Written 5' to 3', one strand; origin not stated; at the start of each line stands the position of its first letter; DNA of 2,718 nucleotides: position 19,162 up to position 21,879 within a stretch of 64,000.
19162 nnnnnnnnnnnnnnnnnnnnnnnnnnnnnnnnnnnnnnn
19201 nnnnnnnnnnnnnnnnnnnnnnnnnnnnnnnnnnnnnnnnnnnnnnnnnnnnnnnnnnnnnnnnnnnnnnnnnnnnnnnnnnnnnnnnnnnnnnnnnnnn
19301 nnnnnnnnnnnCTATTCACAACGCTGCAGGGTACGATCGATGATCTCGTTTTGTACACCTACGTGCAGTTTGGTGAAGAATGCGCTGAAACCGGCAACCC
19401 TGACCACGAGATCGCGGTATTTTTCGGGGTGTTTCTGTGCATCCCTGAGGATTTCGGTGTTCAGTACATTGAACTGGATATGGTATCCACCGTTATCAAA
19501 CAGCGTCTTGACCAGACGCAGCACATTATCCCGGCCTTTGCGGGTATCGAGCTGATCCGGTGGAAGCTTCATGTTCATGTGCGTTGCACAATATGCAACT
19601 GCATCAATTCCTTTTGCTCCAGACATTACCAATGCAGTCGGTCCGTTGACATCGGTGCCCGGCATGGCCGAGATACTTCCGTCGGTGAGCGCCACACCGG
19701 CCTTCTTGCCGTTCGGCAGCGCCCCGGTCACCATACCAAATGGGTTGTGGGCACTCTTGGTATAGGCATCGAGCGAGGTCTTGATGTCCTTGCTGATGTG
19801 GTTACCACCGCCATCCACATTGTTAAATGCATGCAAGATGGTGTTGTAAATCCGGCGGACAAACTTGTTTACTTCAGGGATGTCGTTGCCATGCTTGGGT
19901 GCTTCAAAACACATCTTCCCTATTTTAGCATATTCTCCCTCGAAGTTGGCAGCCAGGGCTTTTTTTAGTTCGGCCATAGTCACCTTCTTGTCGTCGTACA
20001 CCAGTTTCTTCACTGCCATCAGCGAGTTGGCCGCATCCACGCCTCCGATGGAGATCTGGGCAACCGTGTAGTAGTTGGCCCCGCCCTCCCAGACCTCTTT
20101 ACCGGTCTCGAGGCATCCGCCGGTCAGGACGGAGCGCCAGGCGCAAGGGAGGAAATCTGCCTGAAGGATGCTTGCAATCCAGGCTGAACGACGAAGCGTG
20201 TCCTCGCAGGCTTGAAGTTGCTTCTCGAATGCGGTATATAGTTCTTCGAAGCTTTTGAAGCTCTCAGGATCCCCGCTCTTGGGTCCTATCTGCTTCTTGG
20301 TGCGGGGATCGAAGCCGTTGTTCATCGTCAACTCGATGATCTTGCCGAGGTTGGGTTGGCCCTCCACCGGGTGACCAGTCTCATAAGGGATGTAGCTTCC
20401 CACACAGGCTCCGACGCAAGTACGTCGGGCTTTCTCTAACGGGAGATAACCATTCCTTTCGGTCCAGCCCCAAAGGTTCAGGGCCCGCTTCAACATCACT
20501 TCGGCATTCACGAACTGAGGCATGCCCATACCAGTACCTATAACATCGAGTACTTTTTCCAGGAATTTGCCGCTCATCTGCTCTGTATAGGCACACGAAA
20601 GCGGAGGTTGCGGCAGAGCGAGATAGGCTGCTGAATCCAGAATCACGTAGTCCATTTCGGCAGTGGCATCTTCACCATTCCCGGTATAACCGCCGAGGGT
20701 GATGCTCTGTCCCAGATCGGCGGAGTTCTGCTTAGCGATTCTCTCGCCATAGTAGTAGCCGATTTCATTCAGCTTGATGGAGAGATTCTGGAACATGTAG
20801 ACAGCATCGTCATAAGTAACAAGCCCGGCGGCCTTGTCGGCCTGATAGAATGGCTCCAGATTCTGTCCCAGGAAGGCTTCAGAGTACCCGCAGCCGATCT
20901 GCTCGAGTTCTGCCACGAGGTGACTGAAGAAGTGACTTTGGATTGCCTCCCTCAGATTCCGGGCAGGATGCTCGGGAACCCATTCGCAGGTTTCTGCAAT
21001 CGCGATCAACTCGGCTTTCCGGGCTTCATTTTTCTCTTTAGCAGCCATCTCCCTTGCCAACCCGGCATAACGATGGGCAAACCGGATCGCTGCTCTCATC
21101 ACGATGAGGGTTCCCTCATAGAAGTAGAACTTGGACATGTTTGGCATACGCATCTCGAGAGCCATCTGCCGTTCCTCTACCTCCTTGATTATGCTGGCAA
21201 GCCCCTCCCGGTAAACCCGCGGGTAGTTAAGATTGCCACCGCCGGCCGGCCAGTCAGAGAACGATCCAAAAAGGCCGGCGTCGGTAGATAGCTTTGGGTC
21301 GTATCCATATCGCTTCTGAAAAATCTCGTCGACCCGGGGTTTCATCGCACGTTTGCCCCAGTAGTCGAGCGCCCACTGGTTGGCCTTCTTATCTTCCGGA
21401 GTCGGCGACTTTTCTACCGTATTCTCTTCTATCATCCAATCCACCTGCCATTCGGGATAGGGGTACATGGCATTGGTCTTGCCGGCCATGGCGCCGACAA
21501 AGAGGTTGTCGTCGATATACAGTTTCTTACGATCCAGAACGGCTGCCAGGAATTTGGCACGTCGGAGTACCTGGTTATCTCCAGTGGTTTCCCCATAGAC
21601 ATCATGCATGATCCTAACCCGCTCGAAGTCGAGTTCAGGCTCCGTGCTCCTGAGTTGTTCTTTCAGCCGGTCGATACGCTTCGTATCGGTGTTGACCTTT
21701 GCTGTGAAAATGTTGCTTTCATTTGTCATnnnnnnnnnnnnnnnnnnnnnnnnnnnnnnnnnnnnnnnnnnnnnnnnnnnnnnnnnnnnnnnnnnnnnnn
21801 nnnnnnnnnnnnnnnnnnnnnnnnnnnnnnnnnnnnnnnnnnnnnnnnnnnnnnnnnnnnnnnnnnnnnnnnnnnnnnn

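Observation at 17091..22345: Glycyl-radical-enzyme operon with a Glu-less, non-PFL, non-XSS Cys loop and unusual partner genes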

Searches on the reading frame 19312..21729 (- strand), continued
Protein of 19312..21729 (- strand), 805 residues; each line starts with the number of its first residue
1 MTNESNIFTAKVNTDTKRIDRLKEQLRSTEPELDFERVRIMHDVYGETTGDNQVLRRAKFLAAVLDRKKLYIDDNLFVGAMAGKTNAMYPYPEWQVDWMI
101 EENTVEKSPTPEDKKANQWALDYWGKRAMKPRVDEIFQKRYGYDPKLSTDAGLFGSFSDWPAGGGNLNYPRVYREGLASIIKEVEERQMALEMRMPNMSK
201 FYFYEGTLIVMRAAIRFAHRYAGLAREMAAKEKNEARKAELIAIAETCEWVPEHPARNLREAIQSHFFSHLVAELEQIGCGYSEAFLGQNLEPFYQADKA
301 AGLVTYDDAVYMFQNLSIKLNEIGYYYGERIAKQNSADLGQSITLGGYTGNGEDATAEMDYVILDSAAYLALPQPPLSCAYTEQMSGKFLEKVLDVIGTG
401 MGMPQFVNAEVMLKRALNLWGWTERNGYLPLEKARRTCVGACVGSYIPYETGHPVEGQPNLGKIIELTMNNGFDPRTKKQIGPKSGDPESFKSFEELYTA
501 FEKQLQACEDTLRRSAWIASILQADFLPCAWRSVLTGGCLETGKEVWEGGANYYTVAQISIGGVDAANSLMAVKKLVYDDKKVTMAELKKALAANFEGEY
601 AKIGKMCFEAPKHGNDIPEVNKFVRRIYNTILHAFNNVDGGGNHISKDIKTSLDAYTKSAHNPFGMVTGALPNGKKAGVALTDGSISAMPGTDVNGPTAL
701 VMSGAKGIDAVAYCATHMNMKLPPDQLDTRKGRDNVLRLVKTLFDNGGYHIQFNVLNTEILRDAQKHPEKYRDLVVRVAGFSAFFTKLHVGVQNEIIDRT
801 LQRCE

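Call 56: find_encoding_contigs(protein=P0112, flank=10000, max_places=1)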
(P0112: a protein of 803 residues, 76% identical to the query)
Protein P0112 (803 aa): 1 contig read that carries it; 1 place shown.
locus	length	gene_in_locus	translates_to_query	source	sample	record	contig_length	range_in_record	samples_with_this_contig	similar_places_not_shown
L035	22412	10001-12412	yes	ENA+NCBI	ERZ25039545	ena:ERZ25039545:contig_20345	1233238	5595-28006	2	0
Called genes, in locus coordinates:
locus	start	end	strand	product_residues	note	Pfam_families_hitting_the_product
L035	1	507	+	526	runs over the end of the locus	PF00078:RVT_1, PF08388:GIIM, PF01844:HNH, PF14279:HNH_5 (weak)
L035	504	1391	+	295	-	PF07669:Eco57I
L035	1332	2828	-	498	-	PF13546:DDE_5, PF01609:DDE_Tnp_1 (weak)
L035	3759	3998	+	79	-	-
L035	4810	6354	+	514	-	PF07690:MFS_1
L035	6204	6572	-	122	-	-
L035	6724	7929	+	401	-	PF25873:WHD_MalT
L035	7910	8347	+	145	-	-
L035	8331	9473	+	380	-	PF17874:TPR_MalT, PF07719:TPR_2 (faint), PF13181:TPR_8 (faint), PF13424:TPR_12 (faint), PF00196:GerE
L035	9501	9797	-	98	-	-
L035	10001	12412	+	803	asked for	PF02901:PFL-like, PF01228:Gly_radical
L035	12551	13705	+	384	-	PF00365:PFK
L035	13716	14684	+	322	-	PF13353:Fer4_12, PF04055:Radical_SAM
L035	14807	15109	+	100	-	PF13187:Fer4_9 (faint), PF14697:Fer4_21 (weak), PF12838:Fer4_7 (weak), PF25160:LdpA_Fe-S-bd (weak), PF12797:Fer4_2 (weak), PF12837:Fer4_6, PF13237:Fer4_10 (weak), PF00037:Fer4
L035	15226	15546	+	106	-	-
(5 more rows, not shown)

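Call 57: find_encoding_contigs(protein=P0023, flank=10000, max_places=1)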
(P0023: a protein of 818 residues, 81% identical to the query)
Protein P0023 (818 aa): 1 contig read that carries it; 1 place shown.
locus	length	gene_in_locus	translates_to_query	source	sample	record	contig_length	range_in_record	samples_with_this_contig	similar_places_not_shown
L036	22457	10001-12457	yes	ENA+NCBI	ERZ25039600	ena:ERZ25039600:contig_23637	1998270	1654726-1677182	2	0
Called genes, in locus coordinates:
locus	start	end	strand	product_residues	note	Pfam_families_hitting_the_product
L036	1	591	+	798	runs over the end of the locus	-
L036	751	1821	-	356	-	PF24827:AstE_AspA_cat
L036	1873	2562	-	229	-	PF03548:LolA, PF17131:TP_0789-like (weak)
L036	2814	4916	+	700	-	PF04273:BLH_phosphatase, PF22741:PTP-NADK, PF07719:TPR_2 (faint)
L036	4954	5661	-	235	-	PF01594:AI-2E_transport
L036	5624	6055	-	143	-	-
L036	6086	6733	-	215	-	PF00520:Ion_trans (weak), PF07885:Ion_trans_2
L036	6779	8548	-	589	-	PF08448:PAS_4, PF00512:HisKA (weak), PF02518:HATPase_c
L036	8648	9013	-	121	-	PF00072:Response_reg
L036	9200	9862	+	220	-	PF00072:Response_reg, PF08281:Sigma70_r4_2, PF00196:GerE, PF04545:Sigma70_r4 (weak)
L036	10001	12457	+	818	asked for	PF02901:PFL-like, PF01228:Gly_radical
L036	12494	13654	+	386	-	PF00365:PFK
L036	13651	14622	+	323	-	PF13353:Fer4_12 (weak), PF04055:Radical_SAM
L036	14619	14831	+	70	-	PF00037:Fer4 (weak), PF12797:Fer4_2 (faint), PF13237:Fer4_10, PF14697:Fer4_21, PF12838:Fer4_7, PF13187:Fer4_9, PF25160:LdpA_Fe-S-bd, PF12837:Fer4_6 (weak), +2 more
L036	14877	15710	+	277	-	PF00970:FAD_binding_6 (weak), PF00175:NAD_binding_1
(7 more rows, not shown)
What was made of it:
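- Tried and rejected: I judge them more simply explained as support for the radical-SAM activase, because they co-occur with ferredoxin and FNR genes (call 57).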

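Call 81: find_encoding_contigs(protein=P0124, flank=8000, max_places=2)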
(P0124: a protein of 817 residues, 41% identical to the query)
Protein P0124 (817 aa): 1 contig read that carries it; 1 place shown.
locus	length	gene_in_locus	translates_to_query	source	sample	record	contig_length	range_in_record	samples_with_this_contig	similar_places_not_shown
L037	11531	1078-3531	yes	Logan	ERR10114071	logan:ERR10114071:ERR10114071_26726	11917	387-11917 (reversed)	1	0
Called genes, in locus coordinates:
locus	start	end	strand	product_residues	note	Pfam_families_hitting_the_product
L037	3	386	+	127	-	?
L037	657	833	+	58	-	-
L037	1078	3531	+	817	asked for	PF02901:PFL-like, PF01228:Gly_radical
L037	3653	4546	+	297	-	PF13353:Fer4_12 (weak), PF04055:Radical_SAM, PF12837:Fer4_6 (weak), PF13237:Fer4_10 (weak), PF00037:Fer4 (weak), PF12838:Fer4_7, PF13187:Fer4_9 (weak), PF00037:Fer4 (weak), +2 more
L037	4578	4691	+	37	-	-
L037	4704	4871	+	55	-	-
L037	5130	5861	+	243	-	PF01925:TauE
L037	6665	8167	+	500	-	PF00158:Sigma54_activat, PF14532:Sigma54_activ_2, PF07728:AAA_5 (faint), PF25601:AAA_lid_14, PF02954:HTH_8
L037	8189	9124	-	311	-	PF00892:EamA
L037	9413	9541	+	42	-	-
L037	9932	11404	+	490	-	PF00324:AA_permease, PF13520:AA_permease_2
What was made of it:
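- The 41%-identical clade lies next to a TauE-family gene and an amino-acid permease: call 81.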

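Call 82: find_encoding_contigs(protein=P0125, flank=8000, max_places=2)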
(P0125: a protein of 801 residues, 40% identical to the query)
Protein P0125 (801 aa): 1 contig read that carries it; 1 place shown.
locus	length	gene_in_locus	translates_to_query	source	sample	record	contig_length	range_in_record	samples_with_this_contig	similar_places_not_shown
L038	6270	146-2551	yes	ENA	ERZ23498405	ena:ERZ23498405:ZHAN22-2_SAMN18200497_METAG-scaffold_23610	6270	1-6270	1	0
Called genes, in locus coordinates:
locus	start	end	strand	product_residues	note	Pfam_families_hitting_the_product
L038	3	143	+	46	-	?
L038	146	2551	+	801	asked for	PF02901:PFL-like, PF01228:Gly_radical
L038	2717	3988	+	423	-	PF00171:Aldedh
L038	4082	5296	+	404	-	PF02515:CoA_transf_3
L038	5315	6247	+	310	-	PF13353:Fer4_12, PF04055:Radical_SAM, PF00037:Fer4 (weak), PF13237:Fer4_10 (weak), PF14697:Fer4_21 (weak), PF12838:Fer4_7 (weak), PF13187:Fer4_9, PF00037:Fer4 (weak), +2 more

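Call 83: find_encoding_contigs(protein=P0127, flank=8000, max_places=2)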
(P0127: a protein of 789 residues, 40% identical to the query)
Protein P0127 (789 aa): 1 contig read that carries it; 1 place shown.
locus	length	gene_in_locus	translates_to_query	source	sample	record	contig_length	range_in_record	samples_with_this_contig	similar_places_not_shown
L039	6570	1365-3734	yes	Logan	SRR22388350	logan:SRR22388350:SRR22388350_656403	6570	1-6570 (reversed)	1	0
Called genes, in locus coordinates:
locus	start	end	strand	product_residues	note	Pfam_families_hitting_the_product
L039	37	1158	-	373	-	PF06050:HGD-D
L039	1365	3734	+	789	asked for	PF02901:PFL-like, PF01228:Gly_radical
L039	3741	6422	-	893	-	PF13298:LigD_N, PF01068:DNA_ligase_A_M, PF04679:DNA_ligase_A_C, PF21686:LigD_Prim-Pol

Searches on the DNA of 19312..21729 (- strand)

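Call 87: search_rna_families(sources=[L006, L007, L011, L015, L022, L034], threshold=gathering)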
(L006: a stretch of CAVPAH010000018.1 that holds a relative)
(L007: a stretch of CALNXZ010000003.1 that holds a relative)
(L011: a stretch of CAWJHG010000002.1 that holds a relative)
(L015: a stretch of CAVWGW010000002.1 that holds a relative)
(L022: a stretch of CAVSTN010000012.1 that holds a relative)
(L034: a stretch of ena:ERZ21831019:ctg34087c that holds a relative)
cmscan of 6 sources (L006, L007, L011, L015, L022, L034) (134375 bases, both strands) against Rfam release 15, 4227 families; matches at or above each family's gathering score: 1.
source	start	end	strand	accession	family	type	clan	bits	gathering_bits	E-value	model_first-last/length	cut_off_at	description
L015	4540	4613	+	RF00005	tRNA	Gene; tRNA;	CL00001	64.9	29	1.6e-11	1-71/71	no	tRNA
